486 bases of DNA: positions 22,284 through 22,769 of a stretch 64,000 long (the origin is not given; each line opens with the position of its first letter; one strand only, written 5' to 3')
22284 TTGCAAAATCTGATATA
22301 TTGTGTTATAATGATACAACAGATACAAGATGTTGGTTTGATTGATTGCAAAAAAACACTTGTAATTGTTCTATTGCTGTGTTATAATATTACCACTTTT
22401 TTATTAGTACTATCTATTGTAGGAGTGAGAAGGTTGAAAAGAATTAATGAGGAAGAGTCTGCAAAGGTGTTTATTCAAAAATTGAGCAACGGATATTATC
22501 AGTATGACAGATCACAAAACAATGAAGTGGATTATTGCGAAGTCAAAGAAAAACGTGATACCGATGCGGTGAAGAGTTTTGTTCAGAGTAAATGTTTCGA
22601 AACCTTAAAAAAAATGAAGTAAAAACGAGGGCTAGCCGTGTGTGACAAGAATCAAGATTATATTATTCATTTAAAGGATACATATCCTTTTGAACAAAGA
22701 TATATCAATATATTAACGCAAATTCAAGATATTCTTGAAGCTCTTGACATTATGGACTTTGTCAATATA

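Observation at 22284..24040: Three-gene operon ending in a stand-alone RelA/SpoT synthetase (toxSAS-like), driven by two tandem consensus promoters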

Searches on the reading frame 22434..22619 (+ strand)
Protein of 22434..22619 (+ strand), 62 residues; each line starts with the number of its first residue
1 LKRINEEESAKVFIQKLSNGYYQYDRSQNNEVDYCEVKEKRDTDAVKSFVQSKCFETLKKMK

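Call 3: search_protein_families(library=pfam, proteins=[window:22434-22619:+], max_evalue=0.1)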
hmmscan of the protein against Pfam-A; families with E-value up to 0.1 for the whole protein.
window:22434-22619:+ (62 aa): 0 families

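Call 4: search_protein_families(library=padloc, proteins=[window:22434-22619:+], max_evalue=0.1)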
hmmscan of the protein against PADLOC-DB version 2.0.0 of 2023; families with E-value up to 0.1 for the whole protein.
window:22434-22619:+ (62 aa): 0 families

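Call 5: search_protein_families(library=ncbifam, proteins=[window:22434-22619:+], max_evalue=0.1)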
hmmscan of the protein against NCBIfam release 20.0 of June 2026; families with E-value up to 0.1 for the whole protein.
window:22434-22619:+ (62 aa): 0 families

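Call 29: find_homologous_proteins(query=window:22434-22619:+, max_evalue=0.01)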
Query seq(62 aa) (62 aa): 3 proteins with E <= 0.01 among 3 candidates.
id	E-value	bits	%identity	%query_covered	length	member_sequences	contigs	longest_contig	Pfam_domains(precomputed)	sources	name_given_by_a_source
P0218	1.1e-32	127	100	100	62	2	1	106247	-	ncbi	-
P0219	1.9e-20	89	69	98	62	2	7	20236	-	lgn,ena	-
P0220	2.5e-20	89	69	98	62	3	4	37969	-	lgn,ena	-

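Call 68: search_protein_families(library=phrogs, proteins=[window:22434-22619:+], max_evalue=0.1)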
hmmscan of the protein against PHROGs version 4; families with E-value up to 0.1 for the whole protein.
window:22434-22619:+ (62 aa): 0 families
